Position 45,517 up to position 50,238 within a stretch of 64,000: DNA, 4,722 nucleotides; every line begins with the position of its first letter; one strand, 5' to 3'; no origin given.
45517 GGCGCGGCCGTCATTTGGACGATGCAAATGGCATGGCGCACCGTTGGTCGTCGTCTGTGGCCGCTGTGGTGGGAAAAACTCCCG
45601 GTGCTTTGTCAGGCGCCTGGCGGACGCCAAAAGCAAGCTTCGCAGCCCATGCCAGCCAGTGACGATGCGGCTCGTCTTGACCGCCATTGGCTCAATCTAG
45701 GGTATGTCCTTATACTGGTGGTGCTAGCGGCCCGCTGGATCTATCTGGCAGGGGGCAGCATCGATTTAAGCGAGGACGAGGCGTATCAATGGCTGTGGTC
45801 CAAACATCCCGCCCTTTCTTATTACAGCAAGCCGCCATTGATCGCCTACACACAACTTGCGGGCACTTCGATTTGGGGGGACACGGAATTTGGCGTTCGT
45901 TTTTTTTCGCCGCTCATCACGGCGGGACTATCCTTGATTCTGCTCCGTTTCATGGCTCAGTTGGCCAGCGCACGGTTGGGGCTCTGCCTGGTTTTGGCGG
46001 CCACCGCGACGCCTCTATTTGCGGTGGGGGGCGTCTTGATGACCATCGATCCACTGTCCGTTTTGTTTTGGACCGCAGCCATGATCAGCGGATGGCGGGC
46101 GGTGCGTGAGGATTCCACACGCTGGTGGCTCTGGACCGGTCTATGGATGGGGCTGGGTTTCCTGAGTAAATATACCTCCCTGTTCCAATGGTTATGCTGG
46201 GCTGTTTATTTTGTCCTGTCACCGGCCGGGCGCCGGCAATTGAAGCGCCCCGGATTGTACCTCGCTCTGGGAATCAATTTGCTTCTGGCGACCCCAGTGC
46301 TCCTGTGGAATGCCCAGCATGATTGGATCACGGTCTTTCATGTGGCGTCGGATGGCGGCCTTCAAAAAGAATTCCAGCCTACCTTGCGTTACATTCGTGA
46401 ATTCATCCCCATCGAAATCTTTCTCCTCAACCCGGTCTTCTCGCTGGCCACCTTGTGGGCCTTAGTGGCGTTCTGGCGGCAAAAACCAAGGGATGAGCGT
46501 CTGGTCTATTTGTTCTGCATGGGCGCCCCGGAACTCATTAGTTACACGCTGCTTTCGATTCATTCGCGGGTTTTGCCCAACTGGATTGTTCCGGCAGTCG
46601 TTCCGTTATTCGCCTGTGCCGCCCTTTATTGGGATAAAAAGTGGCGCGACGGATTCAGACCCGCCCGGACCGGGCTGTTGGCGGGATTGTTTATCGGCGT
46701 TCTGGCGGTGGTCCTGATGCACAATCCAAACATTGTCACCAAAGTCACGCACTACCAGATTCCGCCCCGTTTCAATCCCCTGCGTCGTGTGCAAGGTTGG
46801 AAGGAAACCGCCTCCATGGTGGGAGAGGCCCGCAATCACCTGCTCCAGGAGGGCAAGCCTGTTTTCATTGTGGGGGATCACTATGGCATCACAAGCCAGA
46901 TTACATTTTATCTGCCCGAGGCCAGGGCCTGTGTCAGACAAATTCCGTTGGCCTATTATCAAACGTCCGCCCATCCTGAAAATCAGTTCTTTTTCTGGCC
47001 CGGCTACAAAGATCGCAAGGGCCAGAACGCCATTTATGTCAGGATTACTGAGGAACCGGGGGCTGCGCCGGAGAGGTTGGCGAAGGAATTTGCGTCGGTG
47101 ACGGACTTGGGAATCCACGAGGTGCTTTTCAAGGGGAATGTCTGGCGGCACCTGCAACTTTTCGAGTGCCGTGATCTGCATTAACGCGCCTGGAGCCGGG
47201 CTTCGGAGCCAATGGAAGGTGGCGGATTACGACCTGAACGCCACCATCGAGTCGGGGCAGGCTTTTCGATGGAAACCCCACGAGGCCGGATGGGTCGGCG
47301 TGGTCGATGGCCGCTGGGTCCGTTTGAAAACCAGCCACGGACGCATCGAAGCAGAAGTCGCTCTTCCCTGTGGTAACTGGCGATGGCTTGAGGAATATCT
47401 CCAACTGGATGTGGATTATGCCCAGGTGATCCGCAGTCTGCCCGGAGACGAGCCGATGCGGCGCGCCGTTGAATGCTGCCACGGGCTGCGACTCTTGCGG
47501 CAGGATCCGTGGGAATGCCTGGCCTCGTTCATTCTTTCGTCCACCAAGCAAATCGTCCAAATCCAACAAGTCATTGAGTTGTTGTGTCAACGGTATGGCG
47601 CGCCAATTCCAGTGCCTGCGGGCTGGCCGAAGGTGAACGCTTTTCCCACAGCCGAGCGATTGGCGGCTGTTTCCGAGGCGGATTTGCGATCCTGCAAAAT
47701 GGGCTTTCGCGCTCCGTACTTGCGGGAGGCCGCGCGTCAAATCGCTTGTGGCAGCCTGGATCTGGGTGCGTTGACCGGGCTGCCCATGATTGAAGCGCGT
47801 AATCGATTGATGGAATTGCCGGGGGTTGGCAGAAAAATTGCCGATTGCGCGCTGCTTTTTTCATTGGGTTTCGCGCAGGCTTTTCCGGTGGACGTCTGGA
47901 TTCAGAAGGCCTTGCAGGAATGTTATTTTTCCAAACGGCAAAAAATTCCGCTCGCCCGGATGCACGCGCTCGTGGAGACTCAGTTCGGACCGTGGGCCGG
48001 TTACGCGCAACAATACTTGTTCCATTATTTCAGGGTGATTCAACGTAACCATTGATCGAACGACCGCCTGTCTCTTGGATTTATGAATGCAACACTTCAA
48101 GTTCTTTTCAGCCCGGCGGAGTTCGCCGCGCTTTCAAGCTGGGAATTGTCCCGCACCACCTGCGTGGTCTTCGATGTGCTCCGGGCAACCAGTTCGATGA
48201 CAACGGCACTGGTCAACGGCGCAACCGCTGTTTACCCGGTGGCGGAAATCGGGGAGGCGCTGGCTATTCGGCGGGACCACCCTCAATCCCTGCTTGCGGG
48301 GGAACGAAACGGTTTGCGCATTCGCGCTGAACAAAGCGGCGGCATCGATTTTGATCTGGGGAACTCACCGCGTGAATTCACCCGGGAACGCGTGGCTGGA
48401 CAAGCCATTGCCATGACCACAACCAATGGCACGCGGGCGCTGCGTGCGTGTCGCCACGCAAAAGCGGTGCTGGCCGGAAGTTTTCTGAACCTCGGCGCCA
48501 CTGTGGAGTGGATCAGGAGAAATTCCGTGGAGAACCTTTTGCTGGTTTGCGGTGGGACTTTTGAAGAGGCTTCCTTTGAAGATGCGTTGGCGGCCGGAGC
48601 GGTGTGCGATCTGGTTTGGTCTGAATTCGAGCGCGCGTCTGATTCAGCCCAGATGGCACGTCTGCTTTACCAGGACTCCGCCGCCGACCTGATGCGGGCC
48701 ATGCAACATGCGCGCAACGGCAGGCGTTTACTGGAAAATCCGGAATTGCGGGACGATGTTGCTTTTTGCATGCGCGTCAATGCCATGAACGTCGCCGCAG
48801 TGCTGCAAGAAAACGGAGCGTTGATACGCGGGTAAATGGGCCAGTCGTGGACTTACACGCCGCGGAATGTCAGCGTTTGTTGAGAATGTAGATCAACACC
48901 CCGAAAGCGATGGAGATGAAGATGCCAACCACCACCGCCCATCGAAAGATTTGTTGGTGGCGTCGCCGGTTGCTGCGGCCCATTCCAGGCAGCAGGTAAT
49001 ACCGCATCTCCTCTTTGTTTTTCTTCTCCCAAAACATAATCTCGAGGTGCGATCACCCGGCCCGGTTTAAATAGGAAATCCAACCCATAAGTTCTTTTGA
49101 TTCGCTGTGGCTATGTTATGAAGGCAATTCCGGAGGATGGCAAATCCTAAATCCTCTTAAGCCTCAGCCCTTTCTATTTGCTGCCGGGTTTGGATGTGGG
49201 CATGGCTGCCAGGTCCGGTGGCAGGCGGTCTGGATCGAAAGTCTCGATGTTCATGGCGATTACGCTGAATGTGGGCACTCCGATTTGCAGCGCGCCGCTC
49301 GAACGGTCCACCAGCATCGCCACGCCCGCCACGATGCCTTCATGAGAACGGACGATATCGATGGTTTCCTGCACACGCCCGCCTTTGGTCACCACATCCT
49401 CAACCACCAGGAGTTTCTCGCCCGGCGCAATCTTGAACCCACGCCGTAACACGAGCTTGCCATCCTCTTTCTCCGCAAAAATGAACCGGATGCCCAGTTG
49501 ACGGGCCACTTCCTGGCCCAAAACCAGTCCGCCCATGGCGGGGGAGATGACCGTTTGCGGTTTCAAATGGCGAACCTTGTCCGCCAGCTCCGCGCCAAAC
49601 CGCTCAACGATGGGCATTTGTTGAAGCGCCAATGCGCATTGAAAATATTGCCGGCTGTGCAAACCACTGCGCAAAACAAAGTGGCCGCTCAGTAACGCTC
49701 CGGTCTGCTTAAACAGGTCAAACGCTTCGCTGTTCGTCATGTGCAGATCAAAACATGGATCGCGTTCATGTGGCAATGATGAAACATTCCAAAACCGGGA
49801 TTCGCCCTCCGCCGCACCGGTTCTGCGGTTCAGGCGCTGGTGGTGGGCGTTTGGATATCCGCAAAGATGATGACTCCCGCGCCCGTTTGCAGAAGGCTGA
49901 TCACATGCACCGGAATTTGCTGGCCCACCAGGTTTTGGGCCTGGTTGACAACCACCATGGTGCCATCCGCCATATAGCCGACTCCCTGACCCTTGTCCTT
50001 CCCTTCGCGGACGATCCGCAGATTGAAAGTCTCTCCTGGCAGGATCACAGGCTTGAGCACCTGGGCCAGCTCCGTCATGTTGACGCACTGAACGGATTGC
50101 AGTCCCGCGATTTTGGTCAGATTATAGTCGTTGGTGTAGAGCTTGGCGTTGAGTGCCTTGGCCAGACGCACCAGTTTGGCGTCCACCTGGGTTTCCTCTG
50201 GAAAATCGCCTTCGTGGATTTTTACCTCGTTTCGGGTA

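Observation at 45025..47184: PAP2 lipid phosphatase fused to an ArnT/PMT-like membrane glycosyltransferase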

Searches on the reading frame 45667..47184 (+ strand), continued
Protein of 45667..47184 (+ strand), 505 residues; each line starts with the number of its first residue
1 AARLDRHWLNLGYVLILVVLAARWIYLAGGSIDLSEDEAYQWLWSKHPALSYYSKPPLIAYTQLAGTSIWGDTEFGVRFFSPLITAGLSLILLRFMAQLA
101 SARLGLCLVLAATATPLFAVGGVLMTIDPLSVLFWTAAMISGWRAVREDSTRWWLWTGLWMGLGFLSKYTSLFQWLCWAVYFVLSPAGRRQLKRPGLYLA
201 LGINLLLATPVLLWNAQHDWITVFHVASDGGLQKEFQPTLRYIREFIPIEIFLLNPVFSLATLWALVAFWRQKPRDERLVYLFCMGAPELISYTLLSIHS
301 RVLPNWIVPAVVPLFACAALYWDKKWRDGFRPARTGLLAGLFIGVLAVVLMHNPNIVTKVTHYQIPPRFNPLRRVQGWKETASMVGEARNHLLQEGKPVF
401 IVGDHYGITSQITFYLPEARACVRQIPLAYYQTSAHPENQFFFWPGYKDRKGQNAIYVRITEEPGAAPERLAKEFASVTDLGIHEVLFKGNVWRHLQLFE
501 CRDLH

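Call 82: find_encoding_contigs(protein=P0270, flank=6000, max_places=2)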
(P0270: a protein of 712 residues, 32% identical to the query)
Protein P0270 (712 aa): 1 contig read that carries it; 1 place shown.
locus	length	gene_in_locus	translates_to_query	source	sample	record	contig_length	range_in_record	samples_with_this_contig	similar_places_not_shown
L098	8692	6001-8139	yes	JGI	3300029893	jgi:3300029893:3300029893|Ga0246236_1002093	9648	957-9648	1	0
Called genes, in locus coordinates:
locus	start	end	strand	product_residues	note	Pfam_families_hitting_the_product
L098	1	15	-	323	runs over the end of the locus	?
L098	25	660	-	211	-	PF03548:LolA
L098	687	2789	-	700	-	PF13491:FtsK_4TM, PF17854:FtsK_alpha, PF01580:FtsK_SpoIIIE, PF09397:FtsK_gamma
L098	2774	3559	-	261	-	PF02673:BacA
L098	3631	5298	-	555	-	PF00753:Lactamase_B, PF12706:Lactamase_B_2 (weak), PF22505:RNase_J_b_CASP, PF07521:RMMBL, PF17770:RNase_J_C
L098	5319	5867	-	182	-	PF09350:DJC28_CD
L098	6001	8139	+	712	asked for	PF14378:PAP2_3 (weak), PF01569:PAP2, PF02366:PMT, PF13231:PMT_2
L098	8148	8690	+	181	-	?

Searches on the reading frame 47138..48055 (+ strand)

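Call 7: search_protein_families(library=pfam, proteins=[window:47138-48055:+], max_evalue=0.001)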
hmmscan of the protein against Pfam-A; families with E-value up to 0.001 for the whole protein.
window:47138-48055:+ (305 aa): 2 families
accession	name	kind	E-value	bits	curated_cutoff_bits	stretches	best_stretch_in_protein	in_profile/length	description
PF07934.18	OGG_N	-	4e-19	69.3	23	1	28-128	6-115/115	8-oxoguanine DNA glycosylase, N-terminal domain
PF00730.31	HhH-GPD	-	3.9e-12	46.9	26.2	1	130-276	2-100/108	HhH-GPD superfamily base excision DNA repair protein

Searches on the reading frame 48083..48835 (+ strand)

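Call 7: search_protein_families(library=pfam, proteins=[window:48083-48835:+], max_evalue=0.001)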
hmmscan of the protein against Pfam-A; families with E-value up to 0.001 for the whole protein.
window:48083-48835:+ (250 aa): 1 family
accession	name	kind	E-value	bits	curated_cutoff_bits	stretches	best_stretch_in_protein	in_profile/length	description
PF04029.19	2-ph_phosp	-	5e-62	209.4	26.4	1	24-243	14-225/226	2-phosphosulpholactate phosphatase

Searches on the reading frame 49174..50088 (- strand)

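Call 7: search_protein_families(library=pfam, proteins=[window:49174-50088:-], max_evalue=0.001)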
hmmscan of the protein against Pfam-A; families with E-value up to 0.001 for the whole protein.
window:49174-50088:- (304 aa): 1 family
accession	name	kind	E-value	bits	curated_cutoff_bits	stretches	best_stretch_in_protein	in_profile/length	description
PF00156.33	Pribosyltran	-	7.7e-12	45.2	26.3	1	156-269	6-133/158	Phosphoribosyl transferase domain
